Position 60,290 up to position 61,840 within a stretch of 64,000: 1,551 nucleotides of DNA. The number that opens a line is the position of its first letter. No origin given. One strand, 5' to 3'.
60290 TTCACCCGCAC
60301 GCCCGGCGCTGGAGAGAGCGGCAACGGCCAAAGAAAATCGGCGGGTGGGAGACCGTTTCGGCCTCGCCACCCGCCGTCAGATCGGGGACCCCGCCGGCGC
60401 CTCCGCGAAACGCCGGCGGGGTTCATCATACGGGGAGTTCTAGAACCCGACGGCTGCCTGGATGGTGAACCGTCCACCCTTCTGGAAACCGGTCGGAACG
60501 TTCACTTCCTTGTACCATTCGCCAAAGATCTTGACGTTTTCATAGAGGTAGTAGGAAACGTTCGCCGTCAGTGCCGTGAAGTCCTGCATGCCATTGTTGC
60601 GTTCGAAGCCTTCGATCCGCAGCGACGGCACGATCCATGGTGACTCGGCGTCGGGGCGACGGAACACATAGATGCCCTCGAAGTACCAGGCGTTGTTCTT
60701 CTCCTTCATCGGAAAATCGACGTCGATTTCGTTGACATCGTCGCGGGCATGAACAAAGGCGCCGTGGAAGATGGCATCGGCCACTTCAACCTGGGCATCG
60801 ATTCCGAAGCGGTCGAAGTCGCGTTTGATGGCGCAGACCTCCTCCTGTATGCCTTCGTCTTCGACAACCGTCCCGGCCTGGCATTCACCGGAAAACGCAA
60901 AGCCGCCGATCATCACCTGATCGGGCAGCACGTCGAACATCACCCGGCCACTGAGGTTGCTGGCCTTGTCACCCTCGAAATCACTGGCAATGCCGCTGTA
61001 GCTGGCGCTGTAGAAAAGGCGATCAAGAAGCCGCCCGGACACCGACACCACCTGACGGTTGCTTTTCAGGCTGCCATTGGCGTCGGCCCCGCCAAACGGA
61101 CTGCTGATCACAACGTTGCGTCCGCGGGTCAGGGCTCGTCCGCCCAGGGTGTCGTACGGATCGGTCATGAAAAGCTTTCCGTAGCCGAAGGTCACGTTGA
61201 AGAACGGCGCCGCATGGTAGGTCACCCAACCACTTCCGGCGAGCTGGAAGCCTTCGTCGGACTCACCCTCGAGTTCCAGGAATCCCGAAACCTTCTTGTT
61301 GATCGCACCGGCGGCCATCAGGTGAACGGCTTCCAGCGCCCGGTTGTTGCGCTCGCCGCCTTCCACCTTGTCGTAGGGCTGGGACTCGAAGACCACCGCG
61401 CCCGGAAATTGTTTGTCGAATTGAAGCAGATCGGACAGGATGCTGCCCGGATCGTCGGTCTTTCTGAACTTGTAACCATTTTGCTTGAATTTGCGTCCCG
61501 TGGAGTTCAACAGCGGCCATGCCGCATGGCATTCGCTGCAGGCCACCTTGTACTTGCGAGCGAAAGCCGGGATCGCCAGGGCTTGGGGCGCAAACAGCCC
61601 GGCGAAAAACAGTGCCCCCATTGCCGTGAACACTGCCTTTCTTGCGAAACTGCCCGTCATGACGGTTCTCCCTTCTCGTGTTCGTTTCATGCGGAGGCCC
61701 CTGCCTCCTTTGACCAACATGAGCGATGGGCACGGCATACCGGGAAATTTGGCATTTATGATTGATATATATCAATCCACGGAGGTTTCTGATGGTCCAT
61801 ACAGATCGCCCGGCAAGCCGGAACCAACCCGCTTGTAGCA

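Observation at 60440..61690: Monoheme cytochrome fused to an outer-membrane beta-barrel (Cyc2-like)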

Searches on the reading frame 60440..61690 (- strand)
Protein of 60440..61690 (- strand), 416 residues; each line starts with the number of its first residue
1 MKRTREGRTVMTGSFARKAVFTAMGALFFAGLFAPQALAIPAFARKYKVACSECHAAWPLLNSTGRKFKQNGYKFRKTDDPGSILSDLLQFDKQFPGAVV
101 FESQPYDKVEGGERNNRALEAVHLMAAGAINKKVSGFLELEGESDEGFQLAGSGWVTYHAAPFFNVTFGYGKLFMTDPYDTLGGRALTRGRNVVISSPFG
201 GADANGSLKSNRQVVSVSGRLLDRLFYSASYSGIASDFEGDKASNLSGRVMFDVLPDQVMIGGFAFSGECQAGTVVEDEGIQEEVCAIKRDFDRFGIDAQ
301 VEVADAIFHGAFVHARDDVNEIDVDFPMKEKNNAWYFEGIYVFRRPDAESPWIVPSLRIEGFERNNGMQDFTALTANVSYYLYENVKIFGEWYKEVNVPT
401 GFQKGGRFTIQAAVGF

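Call 3: search_protein_families(library=pfam, proteins=[window:60440-61690:-], max_evalue=1)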
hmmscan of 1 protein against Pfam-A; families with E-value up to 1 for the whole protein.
window:60440-61690:- (416 aa): 0 families

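Call 4: search_protein_families(library=ncbifam, proteins=[window:60440-61690:-], max_evalue=1)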
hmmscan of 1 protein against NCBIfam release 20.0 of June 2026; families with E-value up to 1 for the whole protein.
window:60440-61690:- (416 aa): 0 families

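Call 5: search_solved_structures(query=window:60443-61690:-, max_evalue=10)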
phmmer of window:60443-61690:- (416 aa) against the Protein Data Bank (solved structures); distinct sequences matched with E-value up to 10: 0.

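Call 6: find_homologous_proteins(query=window:60443-61690:-, max_evalue=0.001)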
Query window:60443-61690:- (416 aa): 31 proteins with E <= 0.001 among 8000 candidates.
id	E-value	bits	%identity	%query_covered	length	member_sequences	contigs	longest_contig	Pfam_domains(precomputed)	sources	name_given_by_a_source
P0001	1.8e-274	928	100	98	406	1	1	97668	-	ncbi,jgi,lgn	-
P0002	8.5e-137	475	53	95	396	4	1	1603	-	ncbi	-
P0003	3.6e-121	423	48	98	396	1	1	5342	-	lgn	-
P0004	3.6e-118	413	48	96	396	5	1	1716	-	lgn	-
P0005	1.1e-113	399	47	94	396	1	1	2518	-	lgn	-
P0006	1.4e-111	392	48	96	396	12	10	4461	-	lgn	-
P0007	6.7e-111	390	46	96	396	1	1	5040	PF13609.13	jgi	jgi:hypothetical protein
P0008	2.2e-97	345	44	94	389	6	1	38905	-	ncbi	-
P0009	1.6e-96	342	43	92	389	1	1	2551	-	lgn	-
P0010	1.9e-95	339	44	94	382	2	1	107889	-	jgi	-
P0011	1.4e-94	336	42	96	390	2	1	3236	-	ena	-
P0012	2.3e-94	335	42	96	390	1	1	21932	-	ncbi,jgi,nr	ncbi:MAG: hypothetical protein GXO95_05360 [Nitrospirae bacterium]|nr:hypothetical protein [Nitrospi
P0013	1.2e-91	326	42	96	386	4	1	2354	-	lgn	-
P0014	2.1e-91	325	42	94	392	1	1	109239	-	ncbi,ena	-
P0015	3.6e-91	325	42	96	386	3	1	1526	-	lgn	-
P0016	1.0e-86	310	43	91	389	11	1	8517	-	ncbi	-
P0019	4.9e-82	294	38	96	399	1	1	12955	-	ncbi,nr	ncbi:MAG: hypothetical protein BMS9Abin36_1979 [Gammaproteobacteria bacterium]|nr:MAG: hypothetical 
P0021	7.4e-79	284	40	96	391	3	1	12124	PF13609.13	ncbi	ncbi:MAG: hypothetical protein V3S33_08475 [Gammaproteobacteria bacterium]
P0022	9.7e-77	277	40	94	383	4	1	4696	-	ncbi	-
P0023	3.9e-76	275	38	93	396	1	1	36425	-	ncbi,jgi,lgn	-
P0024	4.1e-76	275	39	92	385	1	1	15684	-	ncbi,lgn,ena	-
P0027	1.3e-44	171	34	92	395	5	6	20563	-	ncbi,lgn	ncbi:MAG: hypothetical protein WBH75_06280 [Thermoanaerobaculia bacterium]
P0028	1.2e-8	53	35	33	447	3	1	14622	-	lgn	-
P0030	8.9e-6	43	59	9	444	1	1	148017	-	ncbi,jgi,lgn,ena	jgi:hypothetical protein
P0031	1.1e-4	40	25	79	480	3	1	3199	-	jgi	jgi:hypothetical protein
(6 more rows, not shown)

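Call 11: find_encoding_contigs(protein=P0001, flank=10000, max_places=4)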
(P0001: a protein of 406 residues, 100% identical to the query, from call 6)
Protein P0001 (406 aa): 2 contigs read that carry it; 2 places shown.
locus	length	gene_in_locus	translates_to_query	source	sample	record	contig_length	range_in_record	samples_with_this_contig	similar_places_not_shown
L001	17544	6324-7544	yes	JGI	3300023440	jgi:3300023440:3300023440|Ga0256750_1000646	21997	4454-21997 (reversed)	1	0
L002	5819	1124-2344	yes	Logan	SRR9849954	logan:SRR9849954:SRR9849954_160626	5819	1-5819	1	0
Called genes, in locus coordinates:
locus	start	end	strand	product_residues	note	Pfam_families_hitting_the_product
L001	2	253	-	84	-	?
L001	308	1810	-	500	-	PF05697:Trigger_N, PF00254:FKBP_C, PF05698:Trigger_C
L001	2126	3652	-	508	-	PF03853:YjeF_N, PF01256:Carb_kinase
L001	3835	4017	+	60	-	-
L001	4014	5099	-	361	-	PF01137:RTC, PF05189:RTC_insert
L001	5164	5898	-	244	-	PF00027:cNMP_binding, PF13545:HTH_Crp_2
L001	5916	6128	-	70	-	-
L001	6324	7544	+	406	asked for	-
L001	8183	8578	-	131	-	PF00034:Cytochrom_C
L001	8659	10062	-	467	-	PF13473:Cupredoxin_1 (faint), PF23509:MSMEG_3727_PQQ-assoc (faint), PF00127:Copper-bind (faint), PF07731:Cu-oxidase_2 (weak), PF07732:Cu-oxidase_3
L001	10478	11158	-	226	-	PF13500:AAA_26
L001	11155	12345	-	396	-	PF00155:Aminotran_1_2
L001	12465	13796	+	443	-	PF00202:Aminotran_3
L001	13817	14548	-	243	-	PF03929:PepSY_TM, PF03413:PepSY (faint)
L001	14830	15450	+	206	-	PF13759:2OG-FeII_Oxy_5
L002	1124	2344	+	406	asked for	-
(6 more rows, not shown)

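Call 17: find_encoding_contigs(protein=P0008, flank=8000, max_places=3)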
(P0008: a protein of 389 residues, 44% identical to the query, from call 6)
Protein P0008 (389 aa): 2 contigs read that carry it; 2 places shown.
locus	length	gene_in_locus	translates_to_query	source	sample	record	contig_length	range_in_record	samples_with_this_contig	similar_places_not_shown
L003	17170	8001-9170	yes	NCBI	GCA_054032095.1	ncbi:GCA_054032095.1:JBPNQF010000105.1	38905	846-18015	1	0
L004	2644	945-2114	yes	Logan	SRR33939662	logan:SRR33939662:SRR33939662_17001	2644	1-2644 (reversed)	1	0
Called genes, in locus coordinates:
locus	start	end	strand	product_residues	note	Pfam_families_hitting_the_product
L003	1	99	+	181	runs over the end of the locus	PF00213:OSCP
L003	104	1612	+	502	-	PF02874:ATP-synt_ab_N, PF00006:ATP-synt_ab, PF00306:ATP-synt_ab_C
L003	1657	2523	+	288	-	PF00231:ATP-synt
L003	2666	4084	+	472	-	PF02874:ATP-synt_ab_N, PF00006:ATP-synt_ab, PF22919:ATP-synt_VA_C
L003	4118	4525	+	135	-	PF02823:ATP-synt_DE_N, PF00401:ATP-synt_DE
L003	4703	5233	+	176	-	PF00156:Pribosyltran, PF14681:UPRTase (weak)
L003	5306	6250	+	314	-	PF02729:OTCace_N, PF00185:OTCace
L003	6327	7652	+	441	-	PF01979:Amidohydro_1, PF07969:Amidohydro_3 (weak), PF12890:DHOase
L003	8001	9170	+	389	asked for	-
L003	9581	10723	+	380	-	PF00988:CPSase_sm_chain, PF00117:GATase, PF07722:Peptidase_C26 (faint)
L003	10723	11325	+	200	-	-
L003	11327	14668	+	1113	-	PF25596:CPSase_L_D1, PF02786:CPSase_L_D2, PF07478:Dala_Dala_lig_C (weak), PF02787:CPSase_L_D3, PF25596:CPSase_L_D1, PF02222:ATP-grasp, PF02786:CPSase_L_D2, PF02142:MGS, +5 more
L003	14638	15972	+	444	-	PF22039:HUTI_composite_bact (weak), PF01979:Amidohydro_1, PF07969:Amidohydro_3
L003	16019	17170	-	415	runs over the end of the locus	PF00460:Flg_bb_rod, PF22692:LlgE_F_G_D1, PF07559:FlgE_D2, PF06429:Flg_bbr_C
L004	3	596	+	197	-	?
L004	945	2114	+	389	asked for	-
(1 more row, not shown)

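Call 18: find_encoding_contigs(protein=P0010, flank=8000, max_places=3)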
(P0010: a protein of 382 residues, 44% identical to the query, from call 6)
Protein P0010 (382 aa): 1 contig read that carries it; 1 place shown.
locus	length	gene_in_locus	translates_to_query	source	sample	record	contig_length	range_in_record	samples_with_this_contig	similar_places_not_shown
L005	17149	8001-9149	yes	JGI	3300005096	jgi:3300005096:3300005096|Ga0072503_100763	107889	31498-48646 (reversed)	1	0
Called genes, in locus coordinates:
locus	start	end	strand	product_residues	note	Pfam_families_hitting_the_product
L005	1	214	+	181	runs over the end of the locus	PF00213:OSCP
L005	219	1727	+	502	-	PF02874:ATP-synt_ab_N, PF00006:ATP-synt_ab, PF00306:ATP-synt_ab_C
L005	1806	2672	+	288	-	PF00231:ATP-synt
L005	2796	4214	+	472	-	PF02874:ATP-synt_ab_N, PF00006:ATP-synt_ab, PF22919:ATP-synt_VA_C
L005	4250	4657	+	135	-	PF02823:ATP-synt_DE_N, PF00401:ATP-synt_DE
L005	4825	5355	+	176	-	PF00156:Pribosyltran, PF14681:UPRTase (weak)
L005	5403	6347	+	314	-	PF02729:OTCace_N, PF00185:OTCace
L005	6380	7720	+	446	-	PF01979:Amidohydro_1, PF07969:Amidohydro_3 (weak), PF12890:DHOase, PF07969:Amidohydro_3 (weak)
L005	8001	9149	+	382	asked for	-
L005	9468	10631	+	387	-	PF00988:CPSase_sm_chain, PF00117:GATase, PF07722:Peptidase_C26 (faint)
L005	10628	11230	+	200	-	-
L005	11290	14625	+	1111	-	PF25596:CPSase_L_D1, PF02786:CPSase_L_D2, PF02787:CPSase_L_D3, PF25596:CPSase_L_D1, PF02222:ATP-grasp, PF02655:ATP-grasp_3 (weak), PF02786:CPSase_L_D2, PF02142:MGS, +3 more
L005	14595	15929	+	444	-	PF22039:HUTI_composite_bact, PF01979:Amidohydro_1, PF07969:Amidohydro_3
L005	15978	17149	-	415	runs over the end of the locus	PF00460:Flg_bb_rod, PF22692:LlgE_F_G_D1, PF07559:FlgE_D2, PF06429:Flg_bbr_C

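Call 19: find_encoding_contigs(protein=P0019, flank=8000, max_places=2)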
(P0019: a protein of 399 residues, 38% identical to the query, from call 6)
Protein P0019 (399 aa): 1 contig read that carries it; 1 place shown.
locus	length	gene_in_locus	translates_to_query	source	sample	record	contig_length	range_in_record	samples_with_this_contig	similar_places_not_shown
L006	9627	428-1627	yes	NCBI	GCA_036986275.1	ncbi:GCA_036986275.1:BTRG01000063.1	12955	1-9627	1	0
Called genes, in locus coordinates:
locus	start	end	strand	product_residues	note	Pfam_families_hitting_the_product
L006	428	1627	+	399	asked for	-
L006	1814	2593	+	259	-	PF01928:CYTH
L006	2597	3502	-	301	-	PF01435:Peptidase_M48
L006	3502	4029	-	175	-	-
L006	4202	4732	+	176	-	PF13291:ACT_4 (faint), PF13740:ACT_6, PF22629:ACT_AHAS_ss (faint), PF01842:ACT (weak)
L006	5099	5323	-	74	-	PF09360:zf-CDGSH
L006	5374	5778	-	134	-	PF22381:Staph_reg_Sar_Rot (weak), PF12802:MarR_2, PF01047:MarR, PF13463:HTH_27 (faint)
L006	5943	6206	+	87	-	-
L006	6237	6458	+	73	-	PF11127:YgaP-like_TM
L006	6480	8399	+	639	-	PF00990:GGDEF, PF00563:EAL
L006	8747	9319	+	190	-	PF03264:Cytochrom_NNT, PF14522:Cytochrome_C7 (faint), PF22113:Mtrc-MtrF_II-IV_dom (faint), PF22678:Cytochrom_c_NrfB-like (faint)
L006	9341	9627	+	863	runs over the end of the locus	PF04879:Molybdop_Fe4S4 (faint), PF00384:Molybdopterin, PF01568:Molydop_binding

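Call 20: find_encoding_contigs(protein=P0023, flank=8000, max_places=2)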
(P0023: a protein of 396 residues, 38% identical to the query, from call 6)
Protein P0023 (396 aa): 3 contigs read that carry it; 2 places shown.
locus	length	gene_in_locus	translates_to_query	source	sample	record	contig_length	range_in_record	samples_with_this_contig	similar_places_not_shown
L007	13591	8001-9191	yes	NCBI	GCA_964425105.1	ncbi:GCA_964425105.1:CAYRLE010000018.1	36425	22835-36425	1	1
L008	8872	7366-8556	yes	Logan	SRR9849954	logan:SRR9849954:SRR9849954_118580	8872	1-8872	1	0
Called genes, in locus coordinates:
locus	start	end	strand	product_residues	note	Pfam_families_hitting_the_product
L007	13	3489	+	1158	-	PF01548:DEDD_Tnp_IS110 (faint), PF01869:BcrAD_BadFG, PF09989:DUF2229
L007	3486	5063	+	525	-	-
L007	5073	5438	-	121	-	-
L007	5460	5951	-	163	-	PF02915:Rubrerythrin (faint)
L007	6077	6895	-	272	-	PF00027:cNMP_binding, PF13545:HTH_Crp_2, PF00325:Crp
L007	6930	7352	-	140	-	PF13411:MerR_1, PF00376:MerR, PF09278:MerR-DNA-bind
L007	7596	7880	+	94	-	PF13442:Cytochrome_CBB3, PF00034:Cytochrom_C (faint)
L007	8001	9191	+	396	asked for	-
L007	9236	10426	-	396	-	PF07992:Pyr_redox_2 (faint), PF01494:FAD_binding_3 (weak), PF01593:Amino_oxidase (weak), PF03486:HI0933_like (weak), PF12831:FAD_oxidored (weak), PF13450:NAD_binding_8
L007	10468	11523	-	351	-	PF22494:choice_anch_I (faint), PF10282:Lactonase (faint), PF16819:DUF5074 (faint), PF23414:Beta-prop_EML_2 (faint), PF25174:Beta-prop_THOC3, PF02239:Cytochrom_D1, PF07676:PD40 (faint), PF21783:YNCE (weak)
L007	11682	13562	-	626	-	PF13667:ThiC-associated, PF01964:ThiC_Rad_SAM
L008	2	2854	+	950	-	?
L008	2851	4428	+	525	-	-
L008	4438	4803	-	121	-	-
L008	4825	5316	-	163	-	PF02915:Rubrerythrin (faint)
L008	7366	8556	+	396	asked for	-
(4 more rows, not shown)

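Call 21: find_encoding_contigs(protein=P0024, flank=8000, max_places=2)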
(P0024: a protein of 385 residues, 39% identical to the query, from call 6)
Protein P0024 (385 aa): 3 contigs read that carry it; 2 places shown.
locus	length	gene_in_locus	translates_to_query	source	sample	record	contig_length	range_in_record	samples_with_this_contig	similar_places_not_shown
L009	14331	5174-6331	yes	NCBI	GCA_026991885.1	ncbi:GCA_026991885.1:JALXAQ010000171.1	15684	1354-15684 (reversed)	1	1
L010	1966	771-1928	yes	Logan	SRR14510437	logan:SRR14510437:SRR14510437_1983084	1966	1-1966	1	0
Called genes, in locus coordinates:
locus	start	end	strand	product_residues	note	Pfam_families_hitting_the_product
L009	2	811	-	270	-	?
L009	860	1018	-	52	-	-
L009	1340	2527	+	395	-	PF13439:Glyco_transf_4, PF13579:Glyco_trans_4_4, PF00534:Glycos_transf_1, PF13692:Glyco_trans_1_4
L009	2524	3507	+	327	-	PF04055:Radical_SAM, PF13186:SPASM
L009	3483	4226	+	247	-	-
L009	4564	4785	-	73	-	-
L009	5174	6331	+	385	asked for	-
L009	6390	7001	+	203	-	PF00034:Cytochrom_C (weak), PF13442:Cytochrome_CBB3 (faint)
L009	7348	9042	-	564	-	PF00749:tRNA-synt_1c, PF03950:tRNA-synt_1c_C, PF20974:tRNA-synt_1c_C2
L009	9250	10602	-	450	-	PF00672:HAMP, PF02518:HATPase_c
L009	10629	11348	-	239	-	PF00072:Response_reg, PF00486:Trans_reg_C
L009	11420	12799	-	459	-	PF08521:2CSK_N, PF26769:HAMP_PhoQ (weak), PF00512:HisKA, PF02518:HATPase_c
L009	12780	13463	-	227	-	PF00072:Response_reg, PF00486:Trans_reg_C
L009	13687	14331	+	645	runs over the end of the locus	PF14522:Cytochrome_C7 (faint), PF22113:Mtrc-MtrF_II-IV_dom (faint), PF14537:Cytochrom_c3_2 (faint)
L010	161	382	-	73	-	-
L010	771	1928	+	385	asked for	-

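Call 24: predict_structure(alignment_id=A1)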
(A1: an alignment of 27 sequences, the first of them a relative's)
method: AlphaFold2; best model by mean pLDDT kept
length: 406 residues; sequences in the alignment: 27
mean_pLDDT: 78.7   pTM: 0.77
mean pLDDT of the five models: 78.7, 77.1, 76.7, 73.5, 73.1
residues with pLDDT >= 90: 131; 70-90: 177; 50-70: 53; < 50: 45
segments of 3 or more residues with pLDDT < 50: 1-3, 18-47, 69-79
pLDDT, mean of each block of 10 residues (from residue 1): 56 56 32 38 47 68 55 48 68 91 85 81 83 87 88 90 83 66 81 84 92 91 83 89 88 94 79 82 94 88 90 66 94 80 90 92 94 83 95 93 84
secondary structure, 60 per line:
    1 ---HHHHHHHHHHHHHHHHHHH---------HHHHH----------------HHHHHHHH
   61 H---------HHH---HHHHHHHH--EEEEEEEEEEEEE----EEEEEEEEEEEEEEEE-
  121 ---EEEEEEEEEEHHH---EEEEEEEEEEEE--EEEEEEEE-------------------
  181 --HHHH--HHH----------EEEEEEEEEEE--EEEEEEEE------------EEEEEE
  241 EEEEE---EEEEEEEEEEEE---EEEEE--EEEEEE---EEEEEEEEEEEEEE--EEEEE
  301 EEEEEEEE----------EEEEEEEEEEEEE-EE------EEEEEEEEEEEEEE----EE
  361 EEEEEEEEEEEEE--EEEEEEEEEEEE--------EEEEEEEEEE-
elements in order: H4-22 H32-36 H53-61 H77-84 E87-99 E104-119 E124-133 E140-151 E154-161 H183-186 E202-212 E215-222 E235-245 E249-260 E264-268 E271-276 E280-293 E296-308 E319-331 E341-354 E359-373 E376-387 E396-405

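Call 30: find_related_loci(query=A1, collection=genome_contigs, flank=6000)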
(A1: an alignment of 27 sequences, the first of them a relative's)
Query A1 (406 aa) in genome_contigs; peptide patterns used: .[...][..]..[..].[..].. (x = any residue, [..] = any of these).
100 stretches matched a pattern; 50 encode a relative of the query (tblastn E <= 1e-3); 50 distinct loci.
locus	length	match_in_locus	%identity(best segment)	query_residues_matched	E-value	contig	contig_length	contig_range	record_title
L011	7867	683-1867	48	7-406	2e-124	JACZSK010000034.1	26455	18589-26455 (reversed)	MAG: Proteobacteria bacterium isolate B110T1L10 B110T1L10_NODE2321, whole genome shotgun sequence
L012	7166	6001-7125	44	17-406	8e-105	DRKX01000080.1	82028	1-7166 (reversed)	MAG TPA_asm: Nitrospirae bacterium isolate HyVt-450 HyVt-450_k145_301253, whole genome shotgun sequence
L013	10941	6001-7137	42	14-406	2e-102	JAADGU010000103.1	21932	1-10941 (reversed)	MAG: Nitrospirota bacterium isolate M_MetaBat.13 contig-127_6643, whole genome shotgun sequence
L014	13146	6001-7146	41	5-406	1e-93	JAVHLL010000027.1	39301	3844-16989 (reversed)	MAG: Thermodesulfovibrionales bacterium isolate Ess09-11 NODE_286_length_39301_cov_395.857667, whole genome shotgun sequ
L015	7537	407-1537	40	5-401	2e-91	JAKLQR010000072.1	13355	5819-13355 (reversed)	MAG: Thermodesulfovibrionales bacterium isolate bin S2.74 k141_150943, whole genome shotgun sequence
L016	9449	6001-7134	39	9-406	3e-91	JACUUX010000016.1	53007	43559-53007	MAG: Nitrospirae bacterium isolate Kmv42 NODE_229_length_53007_cov_89.492352, whole genome shotgun sequence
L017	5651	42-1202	41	14-406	8e-91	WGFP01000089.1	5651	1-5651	MAG: Acidiferrobacterales bacterium isolate S146_88 k151_358363, whole genome shotgun sequence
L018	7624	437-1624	38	8-406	3e-85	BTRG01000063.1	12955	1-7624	MAG: Gammaproteobacteria bacterium BMS9Abin36 DNA, NODE_1581_length_12955, whole genome shotgun sequence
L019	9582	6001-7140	39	7-406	2e-84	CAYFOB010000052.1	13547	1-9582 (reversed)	MAG TPA_asm: uncultured Thiomargarita sp. isolate ERP019367_co1_33 genome assembly, contig: NODE_3348_length_13547_cov_3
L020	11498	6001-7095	38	22-406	6e-84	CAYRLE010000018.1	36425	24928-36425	MAG TPA_asm: uncultured Gammaproteobacteria bacterium isolate SRP216583_co2_126 genome assembly, contig: NODE_591_length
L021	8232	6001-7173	36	7-406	3e-81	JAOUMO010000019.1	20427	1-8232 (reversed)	MAG: Gammaproteobacteria bacterium isolate 8_1_July_SF_Bin40 8_1_July_SF_Bin40_scaffold_841_c1, whole genome shotgun seq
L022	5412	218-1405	38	11-406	6e-80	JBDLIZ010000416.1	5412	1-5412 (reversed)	MAG: Pseudomonadota bacterium isolate MAG064 MAG064_416, whole genome shotgun sequence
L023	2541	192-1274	40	23-406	7e-81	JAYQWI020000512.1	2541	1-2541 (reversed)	MAG: Candidatus Parabeggiatoa communis isolate WS_Bin1 k141_28467, whole genome shotgun sequence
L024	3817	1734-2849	38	22-406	2e-78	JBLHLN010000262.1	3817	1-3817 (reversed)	MAG: Woeseiaceae bacterium isolate 3300054698_109 Ga0535670_0059282, whole genome shotgun sequence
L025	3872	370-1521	36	8-406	4e-78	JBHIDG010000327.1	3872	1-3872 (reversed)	MAG: Woeseia sp. isolate Baj_3_bin.14 NODE_8556_length_3872_cov_6.810060, whole genome shotgun sequence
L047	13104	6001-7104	36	14-406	2e-67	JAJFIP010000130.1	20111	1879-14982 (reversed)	MAG: Emcibacter sp. isolate OFTM146 OFTM146_129, whole genome shotgun sequence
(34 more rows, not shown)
